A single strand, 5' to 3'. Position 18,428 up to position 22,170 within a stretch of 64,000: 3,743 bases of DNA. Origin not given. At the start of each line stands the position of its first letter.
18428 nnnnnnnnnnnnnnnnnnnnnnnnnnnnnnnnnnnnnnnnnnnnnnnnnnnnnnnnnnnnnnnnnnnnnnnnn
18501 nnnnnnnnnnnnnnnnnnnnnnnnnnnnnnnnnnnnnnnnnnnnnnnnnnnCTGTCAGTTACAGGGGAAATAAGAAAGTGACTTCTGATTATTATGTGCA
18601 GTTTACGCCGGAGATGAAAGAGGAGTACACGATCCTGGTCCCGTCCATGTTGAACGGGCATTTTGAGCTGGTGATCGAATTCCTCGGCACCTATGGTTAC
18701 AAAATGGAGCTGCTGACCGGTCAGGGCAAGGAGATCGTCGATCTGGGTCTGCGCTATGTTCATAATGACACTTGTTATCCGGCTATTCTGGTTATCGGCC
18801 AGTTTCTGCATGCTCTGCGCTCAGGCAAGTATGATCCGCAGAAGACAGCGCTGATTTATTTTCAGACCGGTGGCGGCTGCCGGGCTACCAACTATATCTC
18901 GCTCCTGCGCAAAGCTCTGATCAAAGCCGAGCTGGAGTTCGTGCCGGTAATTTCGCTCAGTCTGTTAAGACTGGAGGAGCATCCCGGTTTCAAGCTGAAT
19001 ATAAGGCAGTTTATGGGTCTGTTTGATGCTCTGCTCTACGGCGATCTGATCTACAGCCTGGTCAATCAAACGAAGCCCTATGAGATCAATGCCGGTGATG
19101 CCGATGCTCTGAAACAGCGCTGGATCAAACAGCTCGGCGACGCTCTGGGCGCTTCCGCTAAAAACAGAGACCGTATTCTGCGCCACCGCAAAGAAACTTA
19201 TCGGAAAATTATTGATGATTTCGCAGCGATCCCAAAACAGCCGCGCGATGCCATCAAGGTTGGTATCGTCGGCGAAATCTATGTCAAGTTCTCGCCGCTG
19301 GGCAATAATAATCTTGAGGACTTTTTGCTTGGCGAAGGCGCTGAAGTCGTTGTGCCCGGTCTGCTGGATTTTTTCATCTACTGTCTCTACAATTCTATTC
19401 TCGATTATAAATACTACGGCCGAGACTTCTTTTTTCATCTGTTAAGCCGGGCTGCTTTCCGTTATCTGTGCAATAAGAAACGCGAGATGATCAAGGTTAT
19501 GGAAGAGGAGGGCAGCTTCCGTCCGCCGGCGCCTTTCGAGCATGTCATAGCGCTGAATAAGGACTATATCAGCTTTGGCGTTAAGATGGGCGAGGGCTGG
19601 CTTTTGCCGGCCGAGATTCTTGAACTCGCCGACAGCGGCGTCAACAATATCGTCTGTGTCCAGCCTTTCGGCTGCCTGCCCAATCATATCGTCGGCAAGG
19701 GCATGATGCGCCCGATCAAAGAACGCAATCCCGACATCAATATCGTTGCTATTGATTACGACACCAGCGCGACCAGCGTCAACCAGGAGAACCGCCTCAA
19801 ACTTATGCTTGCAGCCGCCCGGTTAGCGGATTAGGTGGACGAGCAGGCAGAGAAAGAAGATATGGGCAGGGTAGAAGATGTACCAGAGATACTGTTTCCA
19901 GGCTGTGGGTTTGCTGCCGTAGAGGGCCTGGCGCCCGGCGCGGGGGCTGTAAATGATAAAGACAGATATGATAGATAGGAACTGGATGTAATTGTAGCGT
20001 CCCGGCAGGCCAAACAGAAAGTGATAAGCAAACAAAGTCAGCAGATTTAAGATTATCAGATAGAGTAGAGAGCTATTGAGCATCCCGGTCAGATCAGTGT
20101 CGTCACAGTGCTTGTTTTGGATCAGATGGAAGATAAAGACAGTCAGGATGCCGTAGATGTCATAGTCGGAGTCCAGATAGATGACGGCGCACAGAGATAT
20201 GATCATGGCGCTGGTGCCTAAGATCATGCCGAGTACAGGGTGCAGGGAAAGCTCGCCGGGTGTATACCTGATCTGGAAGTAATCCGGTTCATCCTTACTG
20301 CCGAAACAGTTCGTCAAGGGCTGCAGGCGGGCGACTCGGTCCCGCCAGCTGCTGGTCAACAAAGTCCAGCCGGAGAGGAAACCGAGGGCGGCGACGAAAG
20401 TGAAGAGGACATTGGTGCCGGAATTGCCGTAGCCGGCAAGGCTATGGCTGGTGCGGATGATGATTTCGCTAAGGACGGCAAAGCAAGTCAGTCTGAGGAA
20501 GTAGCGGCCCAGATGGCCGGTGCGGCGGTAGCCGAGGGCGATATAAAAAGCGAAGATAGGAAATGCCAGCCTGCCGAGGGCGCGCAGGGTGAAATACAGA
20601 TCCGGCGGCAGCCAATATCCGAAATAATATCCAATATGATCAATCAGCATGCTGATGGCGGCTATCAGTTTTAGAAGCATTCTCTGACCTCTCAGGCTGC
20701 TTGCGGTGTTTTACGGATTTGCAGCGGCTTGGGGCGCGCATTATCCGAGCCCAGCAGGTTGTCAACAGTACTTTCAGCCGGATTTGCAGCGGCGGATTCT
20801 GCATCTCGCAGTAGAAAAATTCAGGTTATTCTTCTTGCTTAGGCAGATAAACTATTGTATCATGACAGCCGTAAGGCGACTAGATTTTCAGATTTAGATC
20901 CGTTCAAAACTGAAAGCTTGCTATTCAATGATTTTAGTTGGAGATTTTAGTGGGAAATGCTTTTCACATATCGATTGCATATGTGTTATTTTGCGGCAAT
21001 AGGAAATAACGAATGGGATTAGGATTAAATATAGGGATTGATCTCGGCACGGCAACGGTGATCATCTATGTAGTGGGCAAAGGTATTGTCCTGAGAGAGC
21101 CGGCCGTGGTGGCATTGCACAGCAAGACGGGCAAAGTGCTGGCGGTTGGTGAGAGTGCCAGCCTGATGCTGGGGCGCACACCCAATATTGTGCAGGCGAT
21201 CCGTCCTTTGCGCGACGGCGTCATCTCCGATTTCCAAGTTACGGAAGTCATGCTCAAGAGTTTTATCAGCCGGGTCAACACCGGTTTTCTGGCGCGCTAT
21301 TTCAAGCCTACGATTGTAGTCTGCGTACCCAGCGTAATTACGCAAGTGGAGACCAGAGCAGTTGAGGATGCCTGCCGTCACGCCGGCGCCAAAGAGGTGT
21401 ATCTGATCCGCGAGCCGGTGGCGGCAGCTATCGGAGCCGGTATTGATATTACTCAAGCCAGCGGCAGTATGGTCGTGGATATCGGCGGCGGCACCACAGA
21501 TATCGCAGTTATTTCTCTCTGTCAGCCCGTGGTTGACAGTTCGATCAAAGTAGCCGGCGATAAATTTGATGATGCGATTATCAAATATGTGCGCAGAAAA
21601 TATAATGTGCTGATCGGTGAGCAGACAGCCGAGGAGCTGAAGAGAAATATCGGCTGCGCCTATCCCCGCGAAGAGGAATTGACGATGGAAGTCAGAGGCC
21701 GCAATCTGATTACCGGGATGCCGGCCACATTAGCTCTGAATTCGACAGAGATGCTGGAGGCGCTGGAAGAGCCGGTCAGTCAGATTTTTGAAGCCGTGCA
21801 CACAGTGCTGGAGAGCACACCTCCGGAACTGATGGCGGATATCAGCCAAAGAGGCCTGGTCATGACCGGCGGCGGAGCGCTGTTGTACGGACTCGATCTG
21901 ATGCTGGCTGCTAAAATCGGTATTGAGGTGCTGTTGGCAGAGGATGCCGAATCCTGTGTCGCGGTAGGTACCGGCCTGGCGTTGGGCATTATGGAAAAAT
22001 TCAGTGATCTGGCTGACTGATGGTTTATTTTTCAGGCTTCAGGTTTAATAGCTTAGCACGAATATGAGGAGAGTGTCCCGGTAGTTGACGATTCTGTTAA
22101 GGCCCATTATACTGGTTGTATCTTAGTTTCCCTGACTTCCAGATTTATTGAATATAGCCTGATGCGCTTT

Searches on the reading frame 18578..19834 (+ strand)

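Call 9: search_protein_families(library=pfam, proteins=[window:18578-19834:+], max_evalue=0.001)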
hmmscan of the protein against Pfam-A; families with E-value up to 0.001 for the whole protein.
window:18578-19834:+ (418 aa): 1 family
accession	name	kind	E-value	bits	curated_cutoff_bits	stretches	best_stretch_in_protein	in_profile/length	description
PF09989.15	DUF2229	-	9.6e-06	25.8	29.4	0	28-77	13-63/218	CoA enzyme activase uncharacterised domain (DUF2229)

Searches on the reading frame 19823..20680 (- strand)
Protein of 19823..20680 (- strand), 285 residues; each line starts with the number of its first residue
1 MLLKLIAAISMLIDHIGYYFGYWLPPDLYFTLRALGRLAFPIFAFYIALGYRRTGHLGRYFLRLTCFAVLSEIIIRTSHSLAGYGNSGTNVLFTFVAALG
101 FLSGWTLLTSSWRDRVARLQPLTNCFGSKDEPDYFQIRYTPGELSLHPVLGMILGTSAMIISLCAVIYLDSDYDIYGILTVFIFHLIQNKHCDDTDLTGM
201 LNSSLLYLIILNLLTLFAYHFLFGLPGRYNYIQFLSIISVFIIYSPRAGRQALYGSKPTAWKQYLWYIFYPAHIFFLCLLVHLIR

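Call 9: search_protein_families(library=pfam, proteins=[window:19823-20680:-], max_evalue=0.001)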
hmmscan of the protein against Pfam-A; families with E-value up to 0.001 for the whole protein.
window:19823-20680:- (285 aa): 1 family
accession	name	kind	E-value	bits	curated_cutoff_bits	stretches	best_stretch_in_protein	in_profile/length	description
PF05857.17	TraX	-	8.5e-28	98.2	25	2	2-106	4-103/217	TraX protein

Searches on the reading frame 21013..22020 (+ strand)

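Call 9: search_protein_families(library=pfam, proteins=[window:21013-22020:+], max_evalue=0.001)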
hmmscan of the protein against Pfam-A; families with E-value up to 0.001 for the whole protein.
window:21013-22020:+ (335 aa): 4 families
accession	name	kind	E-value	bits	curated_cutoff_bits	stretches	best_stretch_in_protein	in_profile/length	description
PF06723.19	MreB_Mbl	-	1.4e-133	445.2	27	1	6-329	3-324/327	MreB/Mbl protein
PF00012.26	HSP70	-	1.1e-13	50.7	20.6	1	101-198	136-239/599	Hsp70 protein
PF14450.12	FtsA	-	2.7e-08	34.7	31.8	1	153-301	1-102/127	Cell division protein FtsA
PF00022.25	Actin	-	0.00023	20.3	27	0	32-196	33-190/410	Actin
